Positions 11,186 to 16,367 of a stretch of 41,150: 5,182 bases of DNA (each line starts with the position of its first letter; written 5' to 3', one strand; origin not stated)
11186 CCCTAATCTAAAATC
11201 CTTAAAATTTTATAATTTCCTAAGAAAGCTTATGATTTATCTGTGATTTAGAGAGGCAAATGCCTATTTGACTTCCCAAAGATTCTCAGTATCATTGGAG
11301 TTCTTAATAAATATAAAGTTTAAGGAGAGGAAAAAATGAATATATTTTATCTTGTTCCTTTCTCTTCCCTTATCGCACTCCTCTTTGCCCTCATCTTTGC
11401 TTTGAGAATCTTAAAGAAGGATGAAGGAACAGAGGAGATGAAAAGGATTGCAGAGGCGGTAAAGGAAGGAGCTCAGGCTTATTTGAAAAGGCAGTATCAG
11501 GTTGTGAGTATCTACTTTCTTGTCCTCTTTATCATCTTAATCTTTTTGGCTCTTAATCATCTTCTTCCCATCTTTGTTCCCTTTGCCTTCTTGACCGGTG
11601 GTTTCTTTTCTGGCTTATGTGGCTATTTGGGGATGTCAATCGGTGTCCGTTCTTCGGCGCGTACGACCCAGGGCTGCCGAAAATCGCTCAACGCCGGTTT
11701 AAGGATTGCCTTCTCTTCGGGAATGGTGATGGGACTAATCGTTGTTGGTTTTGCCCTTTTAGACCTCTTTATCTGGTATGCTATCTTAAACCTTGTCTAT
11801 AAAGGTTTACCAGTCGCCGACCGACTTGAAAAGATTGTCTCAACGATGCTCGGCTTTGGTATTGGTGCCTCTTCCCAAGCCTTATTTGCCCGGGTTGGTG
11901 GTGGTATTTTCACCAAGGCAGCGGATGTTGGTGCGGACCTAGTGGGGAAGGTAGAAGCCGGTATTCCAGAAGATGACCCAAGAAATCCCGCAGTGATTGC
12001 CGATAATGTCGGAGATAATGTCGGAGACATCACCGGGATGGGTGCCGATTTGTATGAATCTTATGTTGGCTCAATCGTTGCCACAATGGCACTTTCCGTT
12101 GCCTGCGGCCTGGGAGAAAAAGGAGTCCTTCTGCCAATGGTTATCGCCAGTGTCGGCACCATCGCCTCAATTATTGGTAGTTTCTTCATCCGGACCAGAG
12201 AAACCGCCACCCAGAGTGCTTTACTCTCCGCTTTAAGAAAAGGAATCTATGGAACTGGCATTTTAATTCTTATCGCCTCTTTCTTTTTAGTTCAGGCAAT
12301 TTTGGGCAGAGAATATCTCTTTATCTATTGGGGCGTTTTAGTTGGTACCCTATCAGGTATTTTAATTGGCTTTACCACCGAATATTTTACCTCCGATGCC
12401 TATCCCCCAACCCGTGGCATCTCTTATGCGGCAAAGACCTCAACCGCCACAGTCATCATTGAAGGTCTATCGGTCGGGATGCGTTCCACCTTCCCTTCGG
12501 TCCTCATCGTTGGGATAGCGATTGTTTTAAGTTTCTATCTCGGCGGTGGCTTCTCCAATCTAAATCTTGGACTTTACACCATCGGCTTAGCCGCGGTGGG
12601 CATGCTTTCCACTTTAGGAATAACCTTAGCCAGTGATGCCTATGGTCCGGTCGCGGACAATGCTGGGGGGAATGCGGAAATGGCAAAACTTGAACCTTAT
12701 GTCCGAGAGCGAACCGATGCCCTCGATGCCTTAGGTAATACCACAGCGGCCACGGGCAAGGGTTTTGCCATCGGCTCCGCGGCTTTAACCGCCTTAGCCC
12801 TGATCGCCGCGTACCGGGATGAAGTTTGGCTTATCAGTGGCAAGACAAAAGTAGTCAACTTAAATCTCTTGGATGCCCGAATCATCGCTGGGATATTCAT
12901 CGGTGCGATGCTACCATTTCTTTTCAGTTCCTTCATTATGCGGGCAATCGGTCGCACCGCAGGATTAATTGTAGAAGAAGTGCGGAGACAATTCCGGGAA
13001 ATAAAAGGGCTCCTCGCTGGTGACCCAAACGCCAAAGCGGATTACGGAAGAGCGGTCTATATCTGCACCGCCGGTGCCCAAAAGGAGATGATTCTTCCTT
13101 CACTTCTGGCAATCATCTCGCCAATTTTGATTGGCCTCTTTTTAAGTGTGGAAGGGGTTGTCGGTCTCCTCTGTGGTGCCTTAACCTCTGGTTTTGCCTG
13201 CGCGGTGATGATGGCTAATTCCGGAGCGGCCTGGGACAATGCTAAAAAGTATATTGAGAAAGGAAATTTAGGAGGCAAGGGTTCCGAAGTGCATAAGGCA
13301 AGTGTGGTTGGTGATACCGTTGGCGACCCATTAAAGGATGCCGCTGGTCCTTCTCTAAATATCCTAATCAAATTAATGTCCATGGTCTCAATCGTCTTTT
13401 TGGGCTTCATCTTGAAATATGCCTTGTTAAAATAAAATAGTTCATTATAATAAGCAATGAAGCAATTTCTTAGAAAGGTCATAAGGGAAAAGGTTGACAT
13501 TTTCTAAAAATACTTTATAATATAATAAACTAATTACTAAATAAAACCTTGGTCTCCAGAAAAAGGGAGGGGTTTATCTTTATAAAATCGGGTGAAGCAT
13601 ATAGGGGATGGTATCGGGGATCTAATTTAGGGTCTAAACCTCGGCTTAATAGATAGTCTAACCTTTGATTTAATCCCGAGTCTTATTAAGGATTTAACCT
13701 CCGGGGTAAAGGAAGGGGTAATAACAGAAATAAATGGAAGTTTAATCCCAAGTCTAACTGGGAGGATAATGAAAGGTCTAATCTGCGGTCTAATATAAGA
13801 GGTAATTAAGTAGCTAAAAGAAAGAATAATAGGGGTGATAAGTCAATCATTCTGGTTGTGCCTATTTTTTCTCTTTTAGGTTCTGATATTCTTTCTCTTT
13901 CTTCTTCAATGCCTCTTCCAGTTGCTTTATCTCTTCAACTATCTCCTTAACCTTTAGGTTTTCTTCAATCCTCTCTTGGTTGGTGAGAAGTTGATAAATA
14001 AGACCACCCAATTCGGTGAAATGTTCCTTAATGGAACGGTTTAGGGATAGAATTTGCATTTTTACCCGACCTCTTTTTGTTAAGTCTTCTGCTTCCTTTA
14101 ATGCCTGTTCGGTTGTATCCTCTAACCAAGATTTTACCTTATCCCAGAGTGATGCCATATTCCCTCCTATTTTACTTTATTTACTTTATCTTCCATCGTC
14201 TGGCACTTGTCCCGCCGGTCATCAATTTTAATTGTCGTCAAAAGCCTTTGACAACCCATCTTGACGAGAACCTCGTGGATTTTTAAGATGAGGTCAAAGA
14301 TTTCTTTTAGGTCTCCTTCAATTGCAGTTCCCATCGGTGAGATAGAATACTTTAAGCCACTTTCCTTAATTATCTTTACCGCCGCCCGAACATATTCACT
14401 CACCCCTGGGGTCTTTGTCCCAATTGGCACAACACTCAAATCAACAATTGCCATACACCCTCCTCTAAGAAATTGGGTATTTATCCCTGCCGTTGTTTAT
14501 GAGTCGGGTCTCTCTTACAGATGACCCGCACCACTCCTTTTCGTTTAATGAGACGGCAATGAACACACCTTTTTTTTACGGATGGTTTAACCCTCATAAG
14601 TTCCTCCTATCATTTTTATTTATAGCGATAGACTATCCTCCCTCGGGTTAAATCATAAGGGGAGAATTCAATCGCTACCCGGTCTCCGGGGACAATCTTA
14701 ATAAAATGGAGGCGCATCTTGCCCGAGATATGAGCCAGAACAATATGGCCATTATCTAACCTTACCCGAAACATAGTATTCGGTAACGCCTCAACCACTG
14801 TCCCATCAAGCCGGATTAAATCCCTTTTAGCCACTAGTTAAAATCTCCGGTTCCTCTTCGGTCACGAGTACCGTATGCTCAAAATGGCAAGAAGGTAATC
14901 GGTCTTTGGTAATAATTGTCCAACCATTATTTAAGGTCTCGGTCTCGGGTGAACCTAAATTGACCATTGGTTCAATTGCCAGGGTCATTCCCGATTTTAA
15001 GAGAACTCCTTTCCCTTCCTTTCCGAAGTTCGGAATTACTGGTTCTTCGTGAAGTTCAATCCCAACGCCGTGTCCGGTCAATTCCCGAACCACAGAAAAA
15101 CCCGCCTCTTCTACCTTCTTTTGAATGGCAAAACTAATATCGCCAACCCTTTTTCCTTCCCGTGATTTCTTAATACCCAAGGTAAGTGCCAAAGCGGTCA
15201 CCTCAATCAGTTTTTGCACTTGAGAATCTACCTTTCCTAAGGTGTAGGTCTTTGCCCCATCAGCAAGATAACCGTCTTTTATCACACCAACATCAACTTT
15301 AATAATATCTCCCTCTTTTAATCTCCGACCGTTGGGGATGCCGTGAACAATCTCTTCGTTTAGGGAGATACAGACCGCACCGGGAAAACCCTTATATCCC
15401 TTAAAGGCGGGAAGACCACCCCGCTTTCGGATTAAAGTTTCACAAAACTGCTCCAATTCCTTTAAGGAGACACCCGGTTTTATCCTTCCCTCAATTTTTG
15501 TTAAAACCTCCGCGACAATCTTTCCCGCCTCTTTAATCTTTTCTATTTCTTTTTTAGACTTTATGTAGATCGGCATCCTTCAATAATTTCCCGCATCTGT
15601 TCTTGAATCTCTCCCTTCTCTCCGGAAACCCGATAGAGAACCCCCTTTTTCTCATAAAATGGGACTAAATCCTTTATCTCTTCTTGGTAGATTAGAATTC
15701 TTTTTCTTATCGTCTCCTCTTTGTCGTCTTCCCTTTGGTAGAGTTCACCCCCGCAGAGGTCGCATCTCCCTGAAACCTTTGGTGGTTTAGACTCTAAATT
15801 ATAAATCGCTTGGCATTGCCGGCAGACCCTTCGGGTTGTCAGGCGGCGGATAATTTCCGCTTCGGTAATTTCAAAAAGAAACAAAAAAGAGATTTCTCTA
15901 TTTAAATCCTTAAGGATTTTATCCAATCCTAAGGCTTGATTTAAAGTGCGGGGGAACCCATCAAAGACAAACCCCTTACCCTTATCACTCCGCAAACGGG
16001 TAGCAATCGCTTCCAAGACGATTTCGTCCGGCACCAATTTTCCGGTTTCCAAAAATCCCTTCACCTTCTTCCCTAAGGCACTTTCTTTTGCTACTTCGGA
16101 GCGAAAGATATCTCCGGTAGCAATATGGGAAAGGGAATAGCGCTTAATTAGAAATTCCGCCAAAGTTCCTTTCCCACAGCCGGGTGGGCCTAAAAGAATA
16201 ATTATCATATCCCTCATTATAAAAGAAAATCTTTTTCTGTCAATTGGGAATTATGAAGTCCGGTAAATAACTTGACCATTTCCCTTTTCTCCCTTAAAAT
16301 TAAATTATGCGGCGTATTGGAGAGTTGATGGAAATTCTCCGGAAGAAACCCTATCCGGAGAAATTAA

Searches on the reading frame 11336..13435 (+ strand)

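Call 48: search_protein_families(library=pfam, proteins=[window:11336-13435:+], max_evalue=0.00001)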
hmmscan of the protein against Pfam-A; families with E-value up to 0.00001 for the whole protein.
window:11336-13435:+ (699 aa): 1 family
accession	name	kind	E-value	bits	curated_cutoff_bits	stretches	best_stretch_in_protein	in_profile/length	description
PF03030.21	H_PPase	-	3.8e-259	862.2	29.7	1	12-688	1-645/645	Inorganic H+ pyrophosphatase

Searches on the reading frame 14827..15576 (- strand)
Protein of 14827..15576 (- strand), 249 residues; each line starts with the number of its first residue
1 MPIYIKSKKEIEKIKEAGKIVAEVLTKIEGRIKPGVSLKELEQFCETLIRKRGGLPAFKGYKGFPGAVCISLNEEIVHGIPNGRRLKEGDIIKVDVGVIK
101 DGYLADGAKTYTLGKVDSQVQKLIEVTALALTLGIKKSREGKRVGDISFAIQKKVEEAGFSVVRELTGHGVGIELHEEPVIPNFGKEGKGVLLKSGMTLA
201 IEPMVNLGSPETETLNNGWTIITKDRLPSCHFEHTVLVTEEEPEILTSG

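Call 48: search_protein_families(library=pfam, proteins=[window:14827-15576:-], max_evalue=0.00001)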
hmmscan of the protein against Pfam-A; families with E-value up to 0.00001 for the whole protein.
window:14827-15576:- (249 aa): 1 family
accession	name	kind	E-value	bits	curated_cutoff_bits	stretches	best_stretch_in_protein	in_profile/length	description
PF00557.29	Peptidase_M24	-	5.4e-52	177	23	1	12-240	1-208/208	Metallopeptidase family M24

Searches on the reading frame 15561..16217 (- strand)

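Call 49: search_protein_families(library=pfam, proteins=[window:15561-16217:-], max_evalue=0.00001)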
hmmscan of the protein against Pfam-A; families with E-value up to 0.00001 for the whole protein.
window:15561-16217:- (218 aa): 4 families
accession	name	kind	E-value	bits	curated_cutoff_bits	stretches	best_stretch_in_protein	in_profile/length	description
PF00406.28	ADK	-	8.5e-46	156.2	26.8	1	8-192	1-150/151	Adenylate kinase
PF13207.12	AAA_17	-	1.7e-25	90.3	27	1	9-130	1-123/136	AAA domain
PF05191.20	ADK_lid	-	4.9e-17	62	26.6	1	129-164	1-36/36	Adenylate kinase, active site lid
PF13238.12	AAA_18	-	6.6e-06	27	29.4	0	6-129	1-111/128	AAA domain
